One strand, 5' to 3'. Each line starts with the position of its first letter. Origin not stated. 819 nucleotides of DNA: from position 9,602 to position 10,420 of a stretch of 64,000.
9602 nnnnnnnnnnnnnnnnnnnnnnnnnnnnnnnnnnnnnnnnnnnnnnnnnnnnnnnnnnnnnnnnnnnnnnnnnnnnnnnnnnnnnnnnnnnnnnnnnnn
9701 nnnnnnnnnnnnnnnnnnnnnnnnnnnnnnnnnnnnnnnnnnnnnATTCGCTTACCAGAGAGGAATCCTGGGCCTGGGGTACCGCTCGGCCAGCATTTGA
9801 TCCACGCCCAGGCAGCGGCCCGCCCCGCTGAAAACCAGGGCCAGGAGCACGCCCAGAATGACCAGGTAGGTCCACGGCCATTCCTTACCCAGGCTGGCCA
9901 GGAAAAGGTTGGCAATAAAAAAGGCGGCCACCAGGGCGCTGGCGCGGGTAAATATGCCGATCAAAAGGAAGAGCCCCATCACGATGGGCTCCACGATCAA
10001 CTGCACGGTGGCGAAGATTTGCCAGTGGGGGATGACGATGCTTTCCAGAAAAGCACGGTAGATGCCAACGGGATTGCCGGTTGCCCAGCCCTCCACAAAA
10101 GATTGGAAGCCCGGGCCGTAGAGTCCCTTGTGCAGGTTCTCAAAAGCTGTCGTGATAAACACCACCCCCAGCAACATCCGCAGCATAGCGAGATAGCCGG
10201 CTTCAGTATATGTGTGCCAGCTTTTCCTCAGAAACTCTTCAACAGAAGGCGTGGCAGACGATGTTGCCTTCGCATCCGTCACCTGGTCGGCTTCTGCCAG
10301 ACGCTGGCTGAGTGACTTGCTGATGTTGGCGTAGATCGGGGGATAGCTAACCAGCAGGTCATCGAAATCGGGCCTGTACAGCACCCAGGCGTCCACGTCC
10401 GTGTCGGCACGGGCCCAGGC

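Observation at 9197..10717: cNMP-binding domain fused to a DoxX-type membrane domain, adjacent to a stand-alone DoxX paralogue and an S8 protease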

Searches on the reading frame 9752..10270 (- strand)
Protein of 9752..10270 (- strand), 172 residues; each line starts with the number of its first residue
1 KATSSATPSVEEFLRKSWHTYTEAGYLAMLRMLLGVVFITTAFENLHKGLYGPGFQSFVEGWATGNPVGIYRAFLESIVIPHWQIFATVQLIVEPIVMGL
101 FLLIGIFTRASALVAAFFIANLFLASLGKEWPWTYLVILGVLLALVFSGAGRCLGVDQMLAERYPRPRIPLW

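Call 41: find_homologous_proteins(query=A5, max_evalue=0.001)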
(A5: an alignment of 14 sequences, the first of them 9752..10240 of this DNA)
Query A5 (14 sequences) (162 aa, profile of the alignment): 229 proteins with E <= 0.001 among 8000 candidates; the best 120 are listed.
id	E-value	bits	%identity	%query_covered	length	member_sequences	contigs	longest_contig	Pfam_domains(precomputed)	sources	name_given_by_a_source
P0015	2.3e-65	237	71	99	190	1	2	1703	PF04173.19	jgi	jgi:uncharacterized membrane protein YphA (DoxX/SURF4 family)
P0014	1.0e-64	235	71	99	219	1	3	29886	PF04173.19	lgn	-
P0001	6.6e-64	233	100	100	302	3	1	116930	PF04173.19,PF00027.36,PF07681.18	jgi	jgi:CRP-like cAMP-binding protein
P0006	7.0e-64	233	90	99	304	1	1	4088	PF04173.19,PF00027.36,PF07681.18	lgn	-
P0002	2.1e-63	231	87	99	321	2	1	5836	PF04173.19,PF00027.36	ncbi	ncbi:MAG: cyclic nucleotide-binding domain-containing protein [Anaerolineae bacterium]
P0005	6.1e-62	226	87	99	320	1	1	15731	PF04173.19,PF00027.36,PF07681.18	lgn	-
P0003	1.0e-61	226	85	100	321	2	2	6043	PF04173.19,PF00027.36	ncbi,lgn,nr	ncbi:MAG: DoxX family membrane protein [Chloroflexi bacterium]|nr:MAG: DoxX family membrane protein 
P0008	1.4e-61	225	81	99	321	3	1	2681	PF04173.19,PF00027.36,PF07681.18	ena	-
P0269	1.7e-61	225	82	91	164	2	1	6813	PF04173.19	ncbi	-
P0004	3.2e-61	224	86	100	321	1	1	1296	PF04173.19,PF00027.36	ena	-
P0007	4.1e-61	224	83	99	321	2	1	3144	PF04173.19,PF00027.36,PF07681.18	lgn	-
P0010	7.0e-61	223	76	99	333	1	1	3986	PF00027.36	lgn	-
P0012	7.6e-61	223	71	99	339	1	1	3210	PF00027.36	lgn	-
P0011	1.0e-60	222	76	100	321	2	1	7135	PF00027.36,PF07681.18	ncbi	-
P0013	1.1e-60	222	73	100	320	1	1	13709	PF00027.36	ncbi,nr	ncbi:MAG: Cyclic AMP receptor protein [Anaerolineales bacterium]|nr:Cyclic AMP receptor protein [Ana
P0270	1.8e-59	218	75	100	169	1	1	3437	PF04173.19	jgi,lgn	jgi:uncharacterized membrane protein YphA (DoxX/SURF4 family)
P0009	1.4e-58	215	80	99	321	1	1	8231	PF00027.36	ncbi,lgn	ncbi:MAG: cyclic nucleotide-binding domain-containing protein [Anaerolineae bacterium]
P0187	7.1e-58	213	57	87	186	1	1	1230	PF04173.19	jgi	jgi:uncharacterized membrane protein YphA (DoxX/SURF4 family)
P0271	7.7e-55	203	58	86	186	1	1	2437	PF04173.19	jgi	jgi:thiosulfate dehydrogenase (quinone) large subunit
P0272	1.3e-52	196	33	59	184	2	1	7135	PF07681.18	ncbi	-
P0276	2.9e-50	188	49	94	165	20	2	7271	PF04173.19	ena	-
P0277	6.4e-50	187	50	90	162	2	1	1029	PF04173.19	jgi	jgi:uncharacterized membrane protein YphA (DoxX/SURF4 family)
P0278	1.5e-49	186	35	57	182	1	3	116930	PF04173.19,PF07681.18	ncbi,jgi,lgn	jgi:uncharacterized membrane protein YphA (DoxX/SURF4 family)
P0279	2.1e-48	182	38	59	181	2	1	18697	PF04173.19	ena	-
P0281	1.4e-47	180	43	91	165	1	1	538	PF07681.18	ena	-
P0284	1.6e-46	176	49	93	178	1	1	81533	PF04173.19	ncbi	ncbi:MAG: DoxX family protein [Chloroflexota bacterium]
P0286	2.2e-46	176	48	90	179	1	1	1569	PF04173.19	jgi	jgi:uncharacterized membrane protein YphA (DoxX/SURF4 family)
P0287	3.4e-46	175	34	57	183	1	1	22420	PF04173.19,PF07681.18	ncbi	-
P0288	2.6e-45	172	35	57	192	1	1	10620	PF04173.19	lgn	-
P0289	4.8e-45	171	45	88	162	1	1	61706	PF04173.19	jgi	jgi:uncharacterized membrane protein YphA (DoxX/SURF4 family)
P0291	3.1e-44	169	34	57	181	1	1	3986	PF04173.19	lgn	-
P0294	9.8e-36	141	35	57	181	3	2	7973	PF04173.19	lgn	-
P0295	2.1e-35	140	28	94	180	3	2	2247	PF04173.19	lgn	-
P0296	1.0e-33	135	36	57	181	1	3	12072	PF04173.19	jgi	jgi:thiosulfate dehydrogenase [quinone] large subunit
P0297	1.2e-33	134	35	57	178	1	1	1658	PF04173.19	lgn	-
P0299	1.2e-32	131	37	73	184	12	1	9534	PF04173.19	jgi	-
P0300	2.4e-32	130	40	59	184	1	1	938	PF04173.19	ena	-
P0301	6.8e-31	125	35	57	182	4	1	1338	PF04173.19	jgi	jgi:thiosulfate dehydrogenase [quinone] large subunit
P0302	7.6e-31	125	33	82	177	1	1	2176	PF04173.19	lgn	-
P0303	8.4e-31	125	23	86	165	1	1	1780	PF07681.18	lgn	-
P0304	2.8e-30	123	38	59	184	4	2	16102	PF04173.19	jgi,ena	jgi:uncharacterized membrane protein YphA (DoxX/SURF4 family)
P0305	5.5e-30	122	34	59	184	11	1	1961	PF04173.19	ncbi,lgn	-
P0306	7.8e-30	122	38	56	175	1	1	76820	PF04173.19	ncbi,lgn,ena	-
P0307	2.1e-29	121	38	60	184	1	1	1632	PF04173.19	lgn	-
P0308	2.7e-29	120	35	58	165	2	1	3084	PF04173.19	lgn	-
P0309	2.9e-29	120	35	60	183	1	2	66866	PF04173.19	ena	-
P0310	3.5e-29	120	35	81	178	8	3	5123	PF04173.19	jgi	jgi:thiosulfate dehydrogenase [quinone] large subunit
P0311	4.6e-29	119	27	88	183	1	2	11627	PF04173.19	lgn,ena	-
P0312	5.1e-29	119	37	54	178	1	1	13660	PF04173.19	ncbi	-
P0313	5.6e-29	119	32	90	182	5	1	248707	PF04173.19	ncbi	ncbi:MAG: DoxX family protein [Rhodoglobus sp.]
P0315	1.1e-28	118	32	83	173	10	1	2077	PF04173.19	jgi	jgi:thiosulfate dehydrogenase [quinone] large subunit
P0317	1.5e-28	118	34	81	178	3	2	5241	PF04173.19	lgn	-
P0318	2.0e-28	117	35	85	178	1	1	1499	PF04173.19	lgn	-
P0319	2.0e-28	117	33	83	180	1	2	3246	PF04173.19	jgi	jgi:thiosulfate dehydrogenase (quinone) large subunit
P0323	2.6e-28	117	37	60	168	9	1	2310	PF04173.19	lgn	-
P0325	2.8e-28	117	32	83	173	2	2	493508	PF04173.19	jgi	jgi:thiosulfate dehydrogenase [quinone] large subunit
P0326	2.9e-28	117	38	59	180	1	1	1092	PF04173.19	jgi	jgi:thiosulfate dehydrogenase [quinone] large subunit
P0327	3.2e-28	117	36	59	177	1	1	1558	PF04173.19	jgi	jgi:thiosulfate dehydrogenase [quinone] large subunit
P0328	3.6e-28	117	32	57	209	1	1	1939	PF04173.19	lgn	-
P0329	4.1e-28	116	32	83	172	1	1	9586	PF04173.19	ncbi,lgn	-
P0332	7.0e-28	116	37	54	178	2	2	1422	PF04173.19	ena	-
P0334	7.5e-28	115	33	82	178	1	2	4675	PF04173.19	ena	-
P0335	1.1e-27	115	32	92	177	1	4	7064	PF04173.19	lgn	-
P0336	1.5e-27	114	38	54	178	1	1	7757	PF04173.19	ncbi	ncbi:MAG: TQO small subunit DoxD [Pseudolysinimonas sp.]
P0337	1.6e-27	114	35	81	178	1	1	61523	PF04173.19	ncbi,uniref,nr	ncbi:DoxX family protein [Cryobacterium fucosi]|uniref:DoxX family protein n=1 Tax=Cryobacterium fuc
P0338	2.1e-27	114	34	83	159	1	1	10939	PF04173.19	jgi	-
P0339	2.2e-27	114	39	58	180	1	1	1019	PF04173.19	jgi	jgi:thiosulfate dehydrogenase (quinone) large subunit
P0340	2.4e-27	114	34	72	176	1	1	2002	PF04173.19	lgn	-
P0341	2.5e-27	114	32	83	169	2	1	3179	PF04173.19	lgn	-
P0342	2.6e-27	114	34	60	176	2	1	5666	PF04173.19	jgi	-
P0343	2.9e-27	114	38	58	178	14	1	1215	PF04173.19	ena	-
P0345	3.3e-27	113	37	74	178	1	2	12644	PF04173.19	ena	-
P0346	4.1e-27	113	32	83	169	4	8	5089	PF04173.19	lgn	-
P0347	5.0e-27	113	31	82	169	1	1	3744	PF04173.19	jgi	jgi:thiosulfate dehydrogenase [quinone] large subunit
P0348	5.5e-27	113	39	60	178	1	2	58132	PF04173.19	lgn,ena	-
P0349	5.7e-27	113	37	59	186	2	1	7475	PF04173.19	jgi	jgi:thiosulfate dehydrogenase (quinone) large subunit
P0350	6.2e-27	113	27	86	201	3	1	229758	PF07681.18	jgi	jgi:uncharacterized membrane protein YphA (DoxX/SURF4 family)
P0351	6.8e-27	112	30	70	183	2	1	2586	PF04173.19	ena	-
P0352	7.3e-27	112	39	70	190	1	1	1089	PF04173.19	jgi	jgi:thiosulfate dehydrogenase (quinone) large subunit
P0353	7.5e-27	112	34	54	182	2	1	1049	PF04173.19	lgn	-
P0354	7.5e-27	112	32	81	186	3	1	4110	PF04173.19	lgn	-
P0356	8.0e-27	112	37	60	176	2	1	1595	PF04173.19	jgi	jgi:thiosulfate dehydrogenase [quinone] large subunit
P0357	8.6e-27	112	30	73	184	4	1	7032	PF04173.19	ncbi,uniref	ncbi:DoxX family protein [Frigoribacterium sp. UYMn621]|uniref:DoxX family protein n=1 Tax=Frigoriba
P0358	8.8e-27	112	31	83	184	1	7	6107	PF04173.19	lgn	-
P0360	1.3e-26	111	30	73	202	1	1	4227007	PF04173.19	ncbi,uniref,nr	ncbi:DoxX family protein [Cryobacterium sp. GrIS_2_6]|uniref:DoxX family protein n=1 Tax=Cryobacteri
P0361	1.4e-26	111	30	56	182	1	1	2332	PF04173.19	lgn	-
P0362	1.4e-26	111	37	56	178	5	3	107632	PF04173.19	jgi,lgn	jgi:thiosulfate dehydrogenase [quinone] large subunit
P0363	1.7e-26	111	29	75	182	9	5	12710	PF04173.19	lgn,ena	-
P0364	1.7e-26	111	27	86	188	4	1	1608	PF04173.19,PF07681.18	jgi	jgi:uncharacterized membrane protein YphA (DoxX/SURF4 family)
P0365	1.7e-26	111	38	63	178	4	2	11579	PF04173.19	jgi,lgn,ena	jgi:thiosulfate dehydrogenase [quinone] large subunit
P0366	1.8e-26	111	30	94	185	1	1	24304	PF04173.19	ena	-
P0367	2.0e-26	111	30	73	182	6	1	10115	PF04173.19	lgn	-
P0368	2.2e-26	111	35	58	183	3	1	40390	PF04173.19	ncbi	ncbi:DoxX family protein [Arthrobacter sp. RHLT1-20]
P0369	2.2e-26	111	32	81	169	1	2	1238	PF04173.19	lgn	-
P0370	2.5e-26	111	30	56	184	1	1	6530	PF04173.19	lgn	-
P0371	2.7e-26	110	32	75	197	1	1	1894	PF04173.19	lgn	-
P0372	2.7e-26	110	32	81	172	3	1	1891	PF04173.19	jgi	jgi:thiosulfate dehydrogenase [quinone] large subunit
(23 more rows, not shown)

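Call 42: find_encoding_contigs(protein=P0269, flank=6000, max_places=2)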
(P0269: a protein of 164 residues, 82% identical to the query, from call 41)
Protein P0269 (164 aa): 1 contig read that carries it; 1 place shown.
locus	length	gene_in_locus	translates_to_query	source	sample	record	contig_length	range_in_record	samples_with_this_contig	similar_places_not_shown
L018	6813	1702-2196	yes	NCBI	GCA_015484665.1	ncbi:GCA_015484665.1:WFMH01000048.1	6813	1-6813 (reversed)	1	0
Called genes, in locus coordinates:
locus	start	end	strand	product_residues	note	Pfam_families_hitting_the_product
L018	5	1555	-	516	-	PF13506:Glyco_transf_21, PF00535:Glycos_transf_2, PF13641:Glyco_tranf_2_3, PF13632:Glyco_trans_2_3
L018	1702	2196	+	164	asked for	PF04173:DoxD (weak)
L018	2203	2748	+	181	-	PF04173:DoxD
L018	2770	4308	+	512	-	PF00082:Peptidase_S8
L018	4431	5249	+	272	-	PF00072:Response_reg, PF00486:Trans_reg_C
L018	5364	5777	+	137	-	PF14229:DUF4332, PF14520:HHH_5 (weak)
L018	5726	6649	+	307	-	-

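Call 43: find_encoding_contigs(protein=P0270, flank=6000, max_places=2)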
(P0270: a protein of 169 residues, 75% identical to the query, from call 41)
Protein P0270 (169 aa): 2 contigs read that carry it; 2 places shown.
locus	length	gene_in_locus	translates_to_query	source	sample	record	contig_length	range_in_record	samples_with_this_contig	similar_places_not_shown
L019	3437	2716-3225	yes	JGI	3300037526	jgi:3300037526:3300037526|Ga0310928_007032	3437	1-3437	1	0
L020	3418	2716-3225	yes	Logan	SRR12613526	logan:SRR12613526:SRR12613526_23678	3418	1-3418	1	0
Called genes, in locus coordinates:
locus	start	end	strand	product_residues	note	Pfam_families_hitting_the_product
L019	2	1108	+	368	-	?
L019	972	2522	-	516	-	PF13506:Glyco_transf_21, PF00535:Glycos_transf_2, PF13641:Glyco_tranf_2_3, PF13632:Glyco_trans_2_3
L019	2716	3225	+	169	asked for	PF04173:DoxD (weak)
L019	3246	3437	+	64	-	?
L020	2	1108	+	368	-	?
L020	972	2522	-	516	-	PF13506:Glyco_transf_21, PF00535:Glycos_transf_2, PF13641:Glyco_tranf_2_3, PF13632:Glyco_trans_2_3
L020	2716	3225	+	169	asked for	PF04173:DoxD (weak)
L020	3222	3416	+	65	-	?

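Call 48: find_encoding_contigs(protein=P0287, flank=7000, max_places=2)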
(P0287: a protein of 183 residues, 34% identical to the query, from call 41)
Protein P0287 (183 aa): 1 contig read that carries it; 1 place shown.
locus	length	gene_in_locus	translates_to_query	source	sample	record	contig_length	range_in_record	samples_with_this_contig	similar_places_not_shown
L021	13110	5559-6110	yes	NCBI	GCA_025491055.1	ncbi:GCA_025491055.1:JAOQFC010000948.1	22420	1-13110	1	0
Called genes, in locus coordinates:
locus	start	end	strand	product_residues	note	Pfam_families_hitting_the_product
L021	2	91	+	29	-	?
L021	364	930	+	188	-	PF05685:Uma2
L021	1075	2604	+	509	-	PF26314:MptA_B_family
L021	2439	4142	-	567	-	PF13506:Glyco_transf_21, PF00535:Glycos_transf_2, PF13641:Glyco_tranf_2_3, PF13632:Glyco_trans_2_3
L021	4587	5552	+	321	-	PF00027:cNMP_binding, PF04173:DoxD (weak)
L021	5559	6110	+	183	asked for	PF07681:DoxX (weak), PF04173:DoxD (weak)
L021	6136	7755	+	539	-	PF00082:Peptidase_S8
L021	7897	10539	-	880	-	-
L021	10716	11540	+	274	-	PF00072:Response_reg, PF00486:Trans_reg_C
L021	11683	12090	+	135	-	PF11731:Cdd1 (faint), PF14520:HHH_5 (faint), PF14229:DUF4332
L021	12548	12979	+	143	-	PF20773:InhA-like_MAM (weak)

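Call 49: find_encoding_contigs(protein=P0279, flank=7000, max_places=2)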
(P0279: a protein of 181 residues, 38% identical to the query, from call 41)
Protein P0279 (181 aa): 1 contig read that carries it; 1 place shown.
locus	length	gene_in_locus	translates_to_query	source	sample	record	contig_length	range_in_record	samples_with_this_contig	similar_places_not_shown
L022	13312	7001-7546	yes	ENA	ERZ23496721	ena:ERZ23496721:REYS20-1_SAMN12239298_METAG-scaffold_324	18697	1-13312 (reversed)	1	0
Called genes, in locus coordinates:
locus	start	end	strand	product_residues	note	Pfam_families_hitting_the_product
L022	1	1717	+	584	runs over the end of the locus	PF00133:tRNA-synt_1, PF01406:tRNA-synt_1e (faint), PF09334:tRNA-synt_1g, PF08264:Anticodon_1, PF19303:Anticodon_3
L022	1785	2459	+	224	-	PF05685:Uma2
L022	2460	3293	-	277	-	PF13267:DUF4058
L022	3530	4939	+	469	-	-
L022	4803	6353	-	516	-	PF13506:Glyco_transf_21, PF00535:Glycos_transf_2, PF13641:Glyco_tranf_2_3, PF13632:Glyco_trans_2_3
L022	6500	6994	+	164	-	PF04173:DoxD (weak)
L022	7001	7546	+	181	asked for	PF04173:DoxD (weak)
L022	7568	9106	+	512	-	PF00082:Peptidase_S8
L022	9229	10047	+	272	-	PF00072:Response_reg, PF00486:Trans_reg_C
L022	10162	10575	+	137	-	PF14229:DUF4332, PF14520:HHH_5 (weak)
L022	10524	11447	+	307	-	-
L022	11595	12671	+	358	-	PF22847:Glyco_hydro_43_rel (faint)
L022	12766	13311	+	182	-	?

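Call 67: predict_structure(alignment_id=A8)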
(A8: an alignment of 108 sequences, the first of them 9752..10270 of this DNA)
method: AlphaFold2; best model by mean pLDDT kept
length: 172 residues; sequences in the alignment: 108
mean_pLDDT: 92.5   pTM: 0.83
mean pLDDT of the five models: 92.5, 92.2, 91.5, 91.4, 90.7
residues with pLDDT >= 90: 125; 70-90: 44; 50-70: 3; < 50: 0
segments of 3 or more residues with pLDDT < 50: none
pLDDT, mean of each block of 10 residues (from residue 1): 85 87 91 98 97 96 95 98 97 98 95 98 92 94 92 86 81 61
secondary structure, 60 per line:
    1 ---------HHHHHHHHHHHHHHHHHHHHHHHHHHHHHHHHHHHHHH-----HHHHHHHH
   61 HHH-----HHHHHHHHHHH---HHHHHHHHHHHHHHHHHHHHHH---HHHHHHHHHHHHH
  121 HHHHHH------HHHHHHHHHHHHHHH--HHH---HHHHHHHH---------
elements in order: H10-47 H53-63 H69-79 H83-104 H108-126 H133-147 H156-163

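Call 69: fold_search(model_id=the predicted structure, library=pdb)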
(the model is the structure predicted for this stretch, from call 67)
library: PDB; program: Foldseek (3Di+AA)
matches with E <= 10: 145; with E <= 0.001: 0
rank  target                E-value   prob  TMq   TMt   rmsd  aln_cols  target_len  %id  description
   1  9ek0_R                8.1e-01  0.10  0.19  0.12  20.2       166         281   12  Human M5 muscarinic acetylcholine receptor complex with mini-Gq and iperoxo (released 2025-10-08)
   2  9s98_B                8.5e-01  0.60  0.39  0.36  14.1       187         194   13  CdvB2 filament - high twist, class A (released 2026-01-28)
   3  8y81_B                9.9e-01  0.23  0.28  0.30  12.3       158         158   14  Structure of the ige-fc bound to its high affinity receptor fc(epsilon)ri (released 2024-07-10)
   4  6tt7_N                1.0e+00  0.23  0.26  0.21  19.2       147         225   20  Ovine ATP synthase 1a state (released 2020-09-23)
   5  9s97_C                1.4e+00  0.54  0.41  0.38  13.9       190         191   14  CdvB2 filament - low twist (released 2026-01-28)
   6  7e2y_R                1.6e+00  0.07  0.17  0.11  17.9       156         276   15  Serotonin-bound Serotonin 1A (5-HT1A) receptor-Gi protein complex (released 2021-04-14)
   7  6rd4_M                1.7e+00  0.12  0.25  0.21  21.2       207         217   14  CryoEM structure of Polytomella F-ATP synthase, Full dimer, composite map (released 2019-07-03)
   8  9b3j_N                1.7e+00  0.08  0.18  0.17  20.3       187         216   17  Artemia franciscana ATP synthase state 2 (composite structure), pH 8.0 (released 2025-03-26)
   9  4mqs_A                2.0e+00  0.08  0.22  0.15  17.9       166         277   11  Structure of active human M2 muscarinic acetylcholine receptor bound to the agonist iperoxo (released 2013-11-27)
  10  9s97_A                2.1e+00  0.41  0.41  0.38  14.6       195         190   13  CdvB2 filament - low twist (released 2026-01-28)
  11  9ejz_R                2.1e+00  0.06  0.18  0.12  20.1       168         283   13  Human M5 muscarinic acetylcholine receptor complex with mini-Gq, agonist acetylcholine and positive allosteric modulat (released 2025-08-13)
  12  9s98_C                2.3e+00  0.28  0.35  0.33  14.8       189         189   13  CdvB2 filament - high twist, class A (released 2026-01-28)
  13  5zkq_B                2.3e+00  0.08  0.20  0.11  16.3       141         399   17  Crystal structure of the human platelet-activating factor receptor in complex with ABT-491 (released 2018-06-20)
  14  8e9w_A                2.4e+00  0.06  0.17  0.11  20.2       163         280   11  CryoEM structure of miniGq-coupled hM3Dq in complex with DCZ (released 2022-11-30)
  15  7e2x_R                2.4e+00  0.05  0.16  0.11  18.3       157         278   13  Apo serotonin 1A (5-HT1A) receptor-Gi protein complex (released 2021-04-14)
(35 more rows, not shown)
